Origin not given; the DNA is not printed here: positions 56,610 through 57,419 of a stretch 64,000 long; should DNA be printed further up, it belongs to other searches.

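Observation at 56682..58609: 2H phosphoesterase + HExxH metalloprotease-like pair in a region of lineage-specific genes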

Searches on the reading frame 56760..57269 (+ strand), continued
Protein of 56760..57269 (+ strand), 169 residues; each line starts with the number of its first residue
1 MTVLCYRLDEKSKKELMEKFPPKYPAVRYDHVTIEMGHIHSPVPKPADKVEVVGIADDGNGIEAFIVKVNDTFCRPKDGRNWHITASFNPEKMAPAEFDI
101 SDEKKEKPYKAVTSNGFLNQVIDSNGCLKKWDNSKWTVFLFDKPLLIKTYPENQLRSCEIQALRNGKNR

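Call 76: find_encoding_contigs(protein=P0012, flank=8000, max_places=1)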
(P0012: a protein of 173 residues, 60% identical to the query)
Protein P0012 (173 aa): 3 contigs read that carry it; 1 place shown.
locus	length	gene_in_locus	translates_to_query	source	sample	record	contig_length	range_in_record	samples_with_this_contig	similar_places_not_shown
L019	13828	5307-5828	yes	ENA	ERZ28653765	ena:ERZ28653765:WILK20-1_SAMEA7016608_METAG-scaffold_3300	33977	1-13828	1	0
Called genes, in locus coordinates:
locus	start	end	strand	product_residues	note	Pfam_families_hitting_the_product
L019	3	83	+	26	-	?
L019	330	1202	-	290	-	PF01625:PMSR, PF01641:SelR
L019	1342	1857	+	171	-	PF01381:HTH_3, PF12844:HTH_19 (weak)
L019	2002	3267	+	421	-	PF01554:MatE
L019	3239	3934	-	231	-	PF02129:Peptidase_S15, PF00561:Abhydrolase_1, PF12146:Hydrolase_4, PF12697:Abhydrolase_6 (weak), PF00326:Peptidase_S9 (faint)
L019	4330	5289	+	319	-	PF00535:Glycos_transf_2, PF10111:Glyco_tranf_2_2, PF13641:Glyco_tranf_2_3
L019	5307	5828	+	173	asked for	-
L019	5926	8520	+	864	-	PF00171:Aldedh, PF00465:Fe-ADH, PF13685:Fe-ADH_2 (weak), PF25137:ADH_Fe_C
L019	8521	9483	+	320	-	-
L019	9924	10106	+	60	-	-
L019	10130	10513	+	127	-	-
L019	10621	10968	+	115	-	-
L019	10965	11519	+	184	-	-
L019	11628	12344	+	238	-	PF04402:SIMPL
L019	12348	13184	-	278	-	PF01370:Epimerase, PF04321:RmlD_sub_bind, PF01073:3Beta_HSD (faint), PF02719:Polysacc_synt_2 (weak), PF16363:GDP_Man_Dehyd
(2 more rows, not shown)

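Call 77: find_encoding_contigs(protein=P0007, flank=8000, max_places=1)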
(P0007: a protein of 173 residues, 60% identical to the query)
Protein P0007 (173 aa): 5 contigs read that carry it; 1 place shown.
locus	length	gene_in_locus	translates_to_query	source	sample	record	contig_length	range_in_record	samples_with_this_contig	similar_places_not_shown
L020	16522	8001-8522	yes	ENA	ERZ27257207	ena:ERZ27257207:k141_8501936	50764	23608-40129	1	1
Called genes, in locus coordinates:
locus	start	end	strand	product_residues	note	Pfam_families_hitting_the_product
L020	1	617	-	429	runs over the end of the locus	PF05496:RuvB_N, PF20720:nSTAND3 (faint), PF00004:AAA, PF07728:AAA_5 (weak), PF13173:AAA_14 (faint), PF16193:AAA_assoc_2, PF12002:MgsA_C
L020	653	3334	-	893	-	-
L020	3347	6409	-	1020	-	-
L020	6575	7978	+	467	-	PF02554:CstA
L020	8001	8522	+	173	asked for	-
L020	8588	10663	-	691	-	PF02629:CoA_binding, PF13380:CoA_binding_2, PF13607:Succ_CoA_lig, PF19045:Ligase_CoA_2, PF13549:ATP-grasp_5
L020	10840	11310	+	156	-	-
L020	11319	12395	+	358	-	PF00933:Glyco_hydro_3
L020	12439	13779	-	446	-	PF00071:Ras, PF01926:MMR_HSR1, PF02421:FeoB_N, PF08477:Roc, PF00009:GTP_EFTU, PF01926:MMR_HSR1, PF02421:FeoB_N, PF04548:AIG1, +9 more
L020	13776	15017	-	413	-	PF07774:EMC1_C (faint), PF01011:PQQ (faint), PF13570:Beta-prop_ACSF4, PF25293:Beta-prop_EMC1_N (faint), PF13360:PQQ_2, PF13570:Beta-prop_ACSF4 (weak)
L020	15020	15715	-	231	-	PF10858:DUF2659, PF09976:TPR_21, PF07719:TPR_2 (faint)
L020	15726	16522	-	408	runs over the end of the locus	-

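Call 87: search_protein_families(library=pfam, proteins=[L013:10294-10821:+, L018:3279-4904:+, L010:8550-9950:+, L017:5936-7780:-, L008:3294-3818:+, L008:4465-5064:+, L010:11091-11660:-, L004:6993-9518:+], max_evalue=0.001)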
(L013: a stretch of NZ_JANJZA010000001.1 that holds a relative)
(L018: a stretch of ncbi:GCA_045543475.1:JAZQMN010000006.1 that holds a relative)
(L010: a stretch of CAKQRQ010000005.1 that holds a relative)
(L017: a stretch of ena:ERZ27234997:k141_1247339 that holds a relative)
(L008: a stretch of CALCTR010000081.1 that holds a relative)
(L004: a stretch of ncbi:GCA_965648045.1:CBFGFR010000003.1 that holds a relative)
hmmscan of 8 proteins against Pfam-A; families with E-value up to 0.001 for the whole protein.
L013:10294-10821:+ (175 aa): 1 family
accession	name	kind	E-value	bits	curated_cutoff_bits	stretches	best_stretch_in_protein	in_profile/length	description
PF06941.18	NT5C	-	8.8e-08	32.7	24.8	1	65-146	59-141/180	5' nucleotidase, deoxy (Pyrimidine), cytosolic type C protein (NT5C)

L018:3279-4904:+ (541 aa): 0 families

L010:8550-9950:+ (466 aa): 1 family
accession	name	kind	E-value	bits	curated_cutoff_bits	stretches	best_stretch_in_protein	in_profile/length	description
PF00035.32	dsrm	-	0.00099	20.1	23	0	91-147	1-56/66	Double-stranded RNA binding motif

L017:5936-7780:- (614 aa): 0 families

L008:3294-3818:+ (174 aa): 7 families
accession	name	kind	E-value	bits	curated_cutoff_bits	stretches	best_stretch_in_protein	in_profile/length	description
PF13302.13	Acetyltransf_3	-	1.1e-14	55.8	25.4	1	7-140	2-138/138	Acetyltransferase (GNAT) domain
PF00583.31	Acetyltransf_1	-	1.4e-09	38.6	20.7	1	55-139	31-116/116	Acetyltransferase (GNAT) family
PF13673.13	Acetyltransf_10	-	4.6e-05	23.8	23.6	1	55-145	29-113/128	Acetyltransferase (GNAT) domain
PF13508.13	Acetyltransf_7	-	4.9e-05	24.1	27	1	58-141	4-84/84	Acetyltransferase (GNAT) domain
PF08445.16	FR47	-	6.4e-05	23.3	22.1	1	85-143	25-81/86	FR47-like protein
PF13523.12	Acetyltransf_8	-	0.00018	21.6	27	1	19-142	8-140/145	Acetyltransferase (GNAT) domain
PF13420.13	Acetyltransf_4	-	0.00048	20.6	24.3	1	43-146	34-141/155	Acetyltransferase (GNAT) domain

L008:4465-5064:+ (199 aa): 5 families
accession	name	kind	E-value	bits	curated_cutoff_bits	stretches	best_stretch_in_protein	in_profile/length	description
PF00239.26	Resolvase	-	1.3e-32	113.3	23.3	1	2-143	1-144/145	Resolvase, N terminal domain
PF13384.12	HTH_23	-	9.3e-06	25.7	24.6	1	167-197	12-42/50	Homeodomain-like domain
PF13518.12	HTH_28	-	6.6e-05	23.4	25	1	168-197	8-37/52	Helix-turn-helix domain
PF13551.12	HTH_29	-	0.00014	22.3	28.1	0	172-198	11-38/64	Winged helix-turn helix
PF02796.21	HTH_7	-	0.00015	22.3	23.8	0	161-190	10-39/45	Helix-turn-helix domain of resolvase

L010:11091-11660:- (189 aa): 2 families
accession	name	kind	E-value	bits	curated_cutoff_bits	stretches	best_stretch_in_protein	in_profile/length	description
PF05838.17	Glyco_hydro_108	-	1.1e-19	71.2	21.2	1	45-117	5-85/85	Glycosyl hydrolase 108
PF09374.15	PG_binding_3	-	0.00054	20.5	24.6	1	121-168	2-53/76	Predicted Peptidoglycan domain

L004:6993-9518:+ (841 aa): 1 family
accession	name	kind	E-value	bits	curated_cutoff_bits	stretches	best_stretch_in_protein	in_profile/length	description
PF07804.18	HipA_C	-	5.2e-05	23.4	30.5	1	16-202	5-183/213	HipA-like C-terminal domain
